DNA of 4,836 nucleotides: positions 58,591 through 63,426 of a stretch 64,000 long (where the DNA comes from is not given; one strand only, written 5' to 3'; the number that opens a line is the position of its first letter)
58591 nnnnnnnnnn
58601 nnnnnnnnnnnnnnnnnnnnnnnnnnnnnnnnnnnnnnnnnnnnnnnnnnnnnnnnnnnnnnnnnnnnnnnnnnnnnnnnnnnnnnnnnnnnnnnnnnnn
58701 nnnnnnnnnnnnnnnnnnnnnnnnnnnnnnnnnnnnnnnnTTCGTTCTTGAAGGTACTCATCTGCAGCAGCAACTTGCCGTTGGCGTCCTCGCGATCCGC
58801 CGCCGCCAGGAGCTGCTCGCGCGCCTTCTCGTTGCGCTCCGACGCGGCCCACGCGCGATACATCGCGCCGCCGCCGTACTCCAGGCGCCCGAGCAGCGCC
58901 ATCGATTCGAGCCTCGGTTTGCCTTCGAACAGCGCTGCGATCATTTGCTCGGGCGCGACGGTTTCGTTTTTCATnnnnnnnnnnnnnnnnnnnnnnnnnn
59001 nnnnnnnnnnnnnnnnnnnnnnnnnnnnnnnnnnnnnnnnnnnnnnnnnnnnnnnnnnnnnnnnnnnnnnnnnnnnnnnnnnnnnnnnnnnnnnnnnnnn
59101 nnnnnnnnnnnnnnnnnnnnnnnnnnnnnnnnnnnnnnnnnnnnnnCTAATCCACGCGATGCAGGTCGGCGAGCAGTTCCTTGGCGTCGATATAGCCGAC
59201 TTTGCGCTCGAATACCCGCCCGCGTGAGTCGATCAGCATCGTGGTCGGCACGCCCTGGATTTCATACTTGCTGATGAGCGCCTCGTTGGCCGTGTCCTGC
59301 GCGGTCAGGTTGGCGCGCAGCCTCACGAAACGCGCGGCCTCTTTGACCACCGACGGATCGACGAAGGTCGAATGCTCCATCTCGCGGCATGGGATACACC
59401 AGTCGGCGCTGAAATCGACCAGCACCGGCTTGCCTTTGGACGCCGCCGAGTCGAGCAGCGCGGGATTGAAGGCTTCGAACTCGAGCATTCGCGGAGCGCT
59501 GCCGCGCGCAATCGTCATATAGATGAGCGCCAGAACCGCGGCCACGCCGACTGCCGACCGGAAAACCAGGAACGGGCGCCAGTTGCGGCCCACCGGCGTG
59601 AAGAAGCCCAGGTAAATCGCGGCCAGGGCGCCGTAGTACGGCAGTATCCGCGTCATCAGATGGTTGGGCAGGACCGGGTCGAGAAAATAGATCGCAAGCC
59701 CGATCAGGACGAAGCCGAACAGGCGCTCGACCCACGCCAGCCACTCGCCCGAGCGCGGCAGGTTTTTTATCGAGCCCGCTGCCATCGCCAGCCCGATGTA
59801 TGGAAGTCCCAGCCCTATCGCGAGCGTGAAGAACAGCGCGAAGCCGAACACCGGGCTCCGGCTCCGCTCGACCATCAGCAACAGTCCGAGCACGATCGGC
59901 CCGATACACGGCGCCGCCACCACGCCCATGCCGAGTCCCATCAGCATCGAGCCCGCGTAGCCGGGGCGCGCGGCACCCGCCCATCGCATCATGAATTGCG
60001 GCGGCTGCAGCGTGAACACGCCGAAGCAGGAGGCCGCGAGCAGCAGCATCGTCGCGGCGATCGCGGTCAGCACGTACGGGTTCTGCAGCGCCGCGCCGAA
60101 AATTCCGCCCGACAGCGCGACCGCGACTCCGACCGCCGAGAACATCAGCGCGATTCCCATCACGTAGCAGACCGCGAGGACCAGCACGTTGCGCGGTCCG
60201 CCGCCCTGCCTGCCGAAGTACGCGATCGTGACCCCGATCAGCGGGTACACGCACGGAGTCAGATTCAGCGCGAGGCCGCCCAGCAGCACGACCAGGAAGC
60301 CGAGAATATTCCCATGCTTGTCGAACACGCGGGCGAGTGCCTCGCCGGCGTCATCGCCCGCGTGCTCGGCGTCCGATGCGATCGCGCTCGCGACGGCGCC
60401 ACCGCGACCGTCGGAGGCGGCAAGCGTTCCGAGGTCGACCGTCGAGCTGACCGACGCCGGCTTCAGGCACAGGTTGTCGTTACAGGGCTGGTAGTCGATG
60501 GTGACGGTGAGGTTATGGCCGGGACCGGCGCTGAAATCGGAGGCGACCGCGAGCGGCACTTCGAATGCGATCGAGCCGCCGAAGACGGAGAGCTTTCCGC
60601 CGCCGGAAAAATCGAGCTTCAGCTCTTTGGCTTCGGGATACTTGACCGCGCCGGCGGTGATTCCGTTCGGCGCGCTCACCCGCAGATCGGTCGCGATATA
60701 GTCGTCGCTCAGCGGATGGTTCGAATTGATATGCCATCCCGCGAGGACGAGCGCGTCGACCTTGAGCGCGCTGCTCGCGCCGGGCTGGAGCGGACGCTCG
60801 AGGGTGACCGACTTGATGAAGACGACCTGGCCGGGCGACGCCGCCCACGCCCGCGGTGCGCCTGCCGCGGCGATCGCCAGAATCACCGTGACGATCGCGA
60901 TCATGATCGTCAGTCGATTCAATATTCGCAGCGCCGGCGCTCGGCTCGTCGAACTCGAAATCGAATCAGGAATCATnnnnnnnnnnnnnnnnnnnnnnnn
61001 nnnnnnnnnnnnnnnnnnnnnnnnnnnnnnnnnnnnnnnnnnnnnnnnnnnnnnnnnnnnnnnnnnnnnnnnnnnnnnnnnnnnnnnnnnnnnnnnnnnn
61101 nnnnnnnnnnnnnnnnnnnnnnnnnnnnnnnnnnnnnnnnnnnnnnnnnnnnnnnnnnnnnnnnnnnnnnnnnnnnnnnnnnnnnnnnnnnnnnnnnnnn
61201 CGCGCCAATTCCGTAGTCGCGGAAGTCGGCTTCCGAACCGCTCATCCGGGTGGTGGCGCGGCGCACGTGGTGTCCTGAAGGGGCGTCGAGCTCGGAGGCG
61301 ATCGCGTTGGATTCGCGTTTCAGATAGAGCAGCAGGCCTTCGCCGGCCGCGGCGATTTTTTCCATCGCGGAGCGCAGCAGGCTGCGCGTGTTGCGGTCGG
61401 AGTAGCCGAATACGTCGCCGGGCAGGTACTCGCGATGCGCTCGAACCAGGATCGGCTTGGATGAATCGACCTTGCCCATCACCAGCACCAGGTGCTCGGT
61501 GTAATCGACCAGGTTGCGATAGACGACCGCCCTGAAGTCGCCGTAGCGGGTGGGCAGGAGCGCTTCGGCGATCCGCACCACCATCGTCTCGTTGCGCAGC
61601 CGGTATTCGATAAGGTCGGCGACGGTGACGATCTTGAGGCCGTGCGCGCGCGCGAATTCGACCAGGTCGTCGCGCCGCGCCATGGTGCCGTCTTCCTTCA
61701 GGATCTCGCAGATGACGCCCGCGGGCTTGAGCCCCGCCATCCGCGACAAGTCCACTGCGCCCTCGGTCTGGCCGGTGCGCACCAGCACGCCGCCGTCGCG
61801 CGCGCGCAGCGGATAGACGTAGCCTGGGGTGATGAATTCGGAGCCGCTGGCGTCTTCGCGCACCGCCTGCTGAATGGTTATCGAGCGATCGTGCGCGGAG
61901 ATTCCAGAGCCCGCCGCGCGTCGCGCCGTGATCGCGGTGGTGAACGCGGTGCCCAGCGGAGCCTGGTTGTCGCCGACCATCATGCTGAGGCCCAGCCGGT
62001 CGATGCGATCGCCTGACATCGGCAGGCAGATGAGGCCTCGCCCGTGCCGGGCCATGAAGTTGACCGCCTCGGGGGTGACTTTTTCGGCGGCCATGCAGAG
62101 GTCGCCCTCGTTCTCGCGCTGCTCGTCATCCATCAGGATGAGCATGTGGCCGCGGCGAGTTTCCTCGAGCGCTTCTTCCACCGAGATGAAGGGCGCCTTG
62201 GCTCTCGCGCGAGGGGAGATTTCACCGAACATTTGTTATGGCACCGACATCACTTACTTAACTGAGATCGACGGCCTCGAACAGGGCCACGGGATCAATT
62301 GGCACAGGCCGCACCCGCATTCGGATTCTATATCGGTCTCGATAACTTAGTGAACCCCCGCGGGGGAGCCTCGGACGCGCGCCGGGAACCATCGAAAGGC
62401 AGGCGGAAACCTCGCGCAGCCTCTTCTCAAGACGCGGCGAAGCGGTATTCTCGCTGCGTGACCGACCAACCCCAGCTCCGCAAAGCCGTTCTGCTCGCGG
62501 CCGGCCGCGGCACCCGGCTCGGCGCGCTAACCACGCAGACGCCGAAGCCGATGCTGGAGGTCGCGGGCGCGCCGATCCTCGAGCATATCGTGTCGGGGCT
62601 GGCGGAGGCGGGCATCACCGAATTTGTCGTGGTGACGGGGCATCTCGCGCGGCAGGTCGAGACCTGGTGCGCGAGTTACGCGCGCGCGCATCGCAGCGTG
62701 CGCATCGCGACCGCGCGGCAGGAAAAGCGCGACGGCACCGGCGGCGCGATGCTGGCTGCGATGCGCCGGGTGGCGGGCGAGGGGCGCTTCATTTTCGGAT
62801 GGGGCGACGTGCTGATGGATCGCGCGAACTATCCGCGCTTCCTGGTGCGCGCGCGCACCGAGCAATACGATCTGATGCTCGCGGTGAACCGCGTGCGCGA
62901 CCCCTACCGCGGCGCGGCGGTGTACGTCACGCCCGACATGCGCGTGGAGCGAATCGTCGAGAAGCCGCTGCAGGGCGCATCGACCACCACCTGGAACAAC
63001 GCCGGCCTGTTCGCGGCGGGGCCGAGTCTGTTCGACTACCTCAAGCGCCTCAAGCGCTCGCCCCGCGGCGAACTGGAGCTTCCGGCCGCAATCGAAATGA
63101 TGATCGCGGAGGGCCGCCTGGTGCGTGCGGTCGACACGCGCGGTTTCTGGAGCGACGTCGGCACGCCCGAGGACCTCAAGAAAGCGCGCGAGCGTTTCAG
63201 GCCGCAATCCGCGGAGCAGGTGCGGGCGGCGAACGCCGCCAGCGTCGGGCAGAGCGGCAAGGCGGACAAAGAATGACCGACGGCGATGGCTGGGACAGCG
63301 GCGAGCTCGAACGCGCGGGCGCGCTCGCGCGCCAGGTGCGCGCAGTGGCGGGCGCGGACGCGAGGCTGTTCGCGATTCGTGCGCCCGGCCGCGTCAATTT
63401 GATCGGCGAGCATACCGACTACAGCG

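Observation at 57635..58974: CADD/PqqC-like heme-oxygenase-fold di-iron enzyme next to a Cys8 zinc-ribbon protein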

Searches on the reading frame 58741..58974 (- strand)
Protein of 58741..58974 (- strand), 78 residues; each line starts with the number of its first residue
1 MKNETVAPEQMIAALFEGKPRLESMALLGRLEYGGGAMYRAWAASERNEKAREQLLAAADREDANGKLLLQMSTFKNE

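Call 64: search_protein_families(library=pfam, proteins=[window:58741-58974:-], max_evalue=10)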
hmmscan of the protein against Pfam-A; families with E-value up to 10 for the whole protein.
seq(78 aa): 0 families
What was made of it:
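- On Encapsulated-ferritin-type half-ferritin, N-terminal half of the 126-aa neighbour: Pfam finds nothing (call 64).
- Tried and rejected: Pfam on the N-terminal 78 aa of the small protein: no hit even at E 10 (call 64).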

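Call 73: find_homologous_proteins(query=A3, max_evalue=0.01)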
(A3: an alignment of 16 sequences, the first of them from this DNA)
Query A3 (16 sequences) (72 aa, profile of the alignment): 250 proteins with E <= 0.01 among 2289 candidates; the best 120 are listed.
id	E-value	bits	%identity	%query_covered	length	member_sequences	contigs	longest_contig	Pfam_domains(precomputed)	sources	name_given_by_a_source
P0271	3.4e-32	128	100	100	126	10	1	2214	PF06906.17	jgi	jgi:uncharacterized protein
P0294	4.2e-32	128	64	100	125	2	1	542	PF06906.17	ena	-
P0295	6.7e-32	127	65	100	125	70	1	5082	PF06906.17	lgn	-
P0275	1.0e-31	127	75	94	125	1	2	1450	PF06906.17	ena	-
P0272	1.0e-31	127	77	99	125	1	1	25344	PF06906.17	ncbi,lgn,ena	-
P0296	2.6e-31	125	62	99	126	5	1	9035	PF06906.17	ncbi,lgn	-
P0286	3.9e-31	125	60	97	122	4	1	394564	PF06906.17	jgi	-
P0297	1.1e-30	123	64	97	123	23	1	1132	PF06906.17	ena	-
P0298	1.9e-30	122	59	94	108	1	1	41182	-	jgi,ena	-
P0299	2.4e-30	122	60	97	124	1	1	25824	PF06906.17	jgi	jgi:hypothetical protein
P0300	2.9e-30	122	63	97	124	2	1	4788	PF06906.17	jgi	jgi:hypothetical protein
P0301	3.4e-30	122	64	100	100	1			-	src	-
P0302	4.0e-30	121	63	99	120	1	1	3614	PF06906.17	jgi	jgi:uncharacterized protein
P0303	4.6e-30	121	58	100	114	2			PF06906.17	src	-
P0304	5.6e-30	121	64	100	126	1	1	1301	PF06906.17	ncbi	ncbi:MAG: DUF1272 domain-containing protein [Gammaproteobacteria bacterium]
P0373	2.0e-26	110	52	99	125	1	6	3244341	PF06906.17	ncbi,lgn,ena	ncbi:MAG: DUF1272 domain-containing protein [Candidatus Binatus sp.]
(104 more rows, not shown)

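Call 74: find_encoding_contigs(protein=P0373, flank=6000, max_places=4)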
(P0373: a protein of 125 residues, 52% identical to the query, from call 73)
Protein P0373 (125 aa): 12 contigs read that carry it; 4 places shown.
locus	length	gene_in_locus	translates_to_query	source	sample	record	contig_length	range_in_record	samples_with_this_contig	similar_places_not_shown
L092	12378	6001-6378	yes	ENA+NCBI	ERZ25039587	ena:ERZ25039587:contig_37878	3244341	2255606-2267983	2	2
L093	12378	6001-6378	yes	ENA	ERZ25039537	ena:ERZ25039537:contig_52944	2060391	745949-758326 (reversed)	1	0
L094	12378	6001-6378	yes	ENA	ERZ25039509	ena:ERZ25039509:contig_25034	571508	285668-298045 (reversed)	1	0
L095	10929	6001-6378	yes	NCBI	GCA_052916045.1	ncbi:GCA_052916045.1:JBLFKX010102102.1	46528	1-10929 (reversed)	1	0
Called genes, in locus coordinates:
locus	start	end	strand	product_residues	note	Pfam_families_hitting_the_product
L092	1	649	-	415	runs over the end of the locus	PF02515:CoA_transf_3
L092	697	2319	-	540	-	PF17389:Bac_rhamnosid6H, PF17390:Bac_rhamnosid_C (weak)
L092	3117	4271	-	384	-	PF02771:Acyl-CoA_dh_N, PF02770:Acyl-CoA_dh_M, PF00441:Acyl-CoA_dh_1, PF08028:Acyl-CoA_dh_2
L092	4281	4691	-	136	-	-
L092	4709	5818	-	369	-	PF08240:ADH_N, PF00107:ADH_zinc_N, PF13602:ADH_zinc_N_2 (weak)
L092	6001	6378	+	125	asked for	PF06906:DUF1272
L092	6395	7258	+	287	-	PF03476:MOSC_N, PF03473:MOSC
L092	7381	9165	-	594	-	PF22778:VCPO_2nd (faint)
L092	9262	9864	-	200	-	PF13305:TetR_C_33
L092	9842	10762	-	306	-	PF00561:Abhydrolase_1, PF12146:Hydrolase_4, PF12697:Abhydrolase_6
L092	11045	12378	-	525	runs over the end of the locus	PF00884:Sulfatase, PF01663:Phosphodiest (faint), PF16347:SGSH_C (faint)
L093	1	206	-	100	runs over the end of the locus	PF02515:CoA_transf_3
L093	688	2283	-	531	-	PF17389:Bac_rhamnosid6H, PF22422:MGH1-like_GH (faint), PF17390:Bac_rhamnosid_C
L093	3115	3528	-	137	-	PF00441:Acyl-CoA_dh_1, PF08028:Acyl-CoA_dh_2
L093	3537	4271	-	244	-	PF02771:Acyl-CoA_dh_N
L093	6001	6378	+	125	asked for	PF06906:DUF1272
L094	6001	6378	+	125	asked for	PF06906:DUF1272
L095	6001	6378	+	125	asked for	PF06906:DUF1272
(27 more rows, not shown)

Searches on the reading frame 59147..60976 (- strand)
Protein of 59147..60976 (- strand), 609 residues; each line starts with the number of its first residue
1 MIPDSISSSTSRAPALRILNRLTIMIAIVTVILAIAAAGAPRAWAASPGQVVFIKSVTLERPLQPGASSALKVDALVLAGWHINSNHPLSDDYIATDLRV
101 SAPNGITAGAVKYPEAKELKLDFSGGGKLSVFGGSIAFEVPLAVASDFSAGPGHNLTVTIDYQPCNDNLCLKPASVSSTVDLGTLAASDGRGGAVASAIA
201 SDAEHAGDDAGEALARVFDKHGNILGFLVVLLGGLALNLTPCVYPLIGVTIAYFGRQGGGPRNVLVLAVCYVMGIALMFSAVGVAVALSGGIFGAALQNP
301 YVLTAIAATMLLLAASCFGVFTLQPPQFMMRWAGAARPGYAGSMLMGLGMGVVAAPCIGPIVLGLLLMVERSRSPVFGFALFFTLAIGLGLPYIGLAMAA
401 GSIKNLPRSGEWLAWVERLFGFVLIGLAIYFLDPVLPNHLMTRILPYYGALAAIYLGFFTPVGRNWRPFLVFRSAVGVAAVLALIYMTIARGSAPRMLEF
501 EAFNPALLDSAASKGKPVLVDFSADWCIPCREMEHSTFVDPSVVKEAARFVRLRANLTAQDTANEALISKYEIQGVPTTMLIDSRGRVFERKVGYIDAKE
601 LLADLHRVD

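Call 3: search_protein_families(library=pfam, proteins=[window:59147-60976:-], max_evalue=1)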
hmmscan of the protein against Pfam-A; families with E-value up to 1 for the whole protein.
window:59147-60976:- (609 aa): 8 families
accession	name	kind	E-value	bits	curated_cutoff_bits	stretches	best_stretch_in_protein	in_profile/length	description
PF02683.22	DsbD_TM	-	5.3e-38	130.9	27.1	1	228-436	6-219/219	Cytochrome C biogenesis protein transmembrane domain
PF13098.12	Thioredoxin_2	-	1.1e-13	51.9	27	1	511-603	1-102/104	Thioredoxin-like domain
PF13899.12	Thioredoxin_7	-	3e-12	46.9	27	1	507-583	9-82/83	Thioredoxin-like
PF00085.26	Thioredoxin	-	5e-09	36.5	23.5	1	513-605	15-101/103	Thioredoxin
PF11412.14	DsbD_N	-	3.8e-07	30.6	25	1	67-177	18-114/119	Thiol:disulfide interchange protein DsbD, N-terminal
PF13905.12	Thioredoxin_8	-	7.6e-06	26.6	27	1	556-588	62-94/94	Thioredoxin-like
PF03190.21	Thioredox_DsbH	-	0.0025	18.2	27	1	499-546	21-68/163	Protein of unknown function, DUF255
PF08534.16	Redoxin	-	0.19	12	26.6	0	504-532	17-46/148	Redoxin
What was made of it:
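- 59147..60976 (-): dsbD (thiol:disulfide interchange protein, 609 aa). It is the conserved upstream neighbour of the HDO gene in Binataceae. Pfam DsbD_N, DsbD_TM and thioredoxin domains (call 3).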

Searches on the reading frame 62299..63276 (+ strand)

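Call 45: search_protein_families(library=pfam, proteins=[window:62299-63276:+], max_evalue=0.00001)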
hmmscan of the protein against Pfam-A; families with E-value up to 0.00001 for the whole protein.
window:62299-63276:+ (325 aa): 2 families
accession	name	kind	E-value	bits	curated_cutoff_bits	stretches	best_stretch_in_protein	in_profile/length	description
PF00483.29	NTP_transferase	-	1.5e-31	110.3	21.2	1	62-298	1-240/245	Nucleotidyl transferase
PF12804.13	NTP_transf_3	-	2.2e-15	57.6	27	1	63-199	1-125/160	MobA-like NTP transferase domain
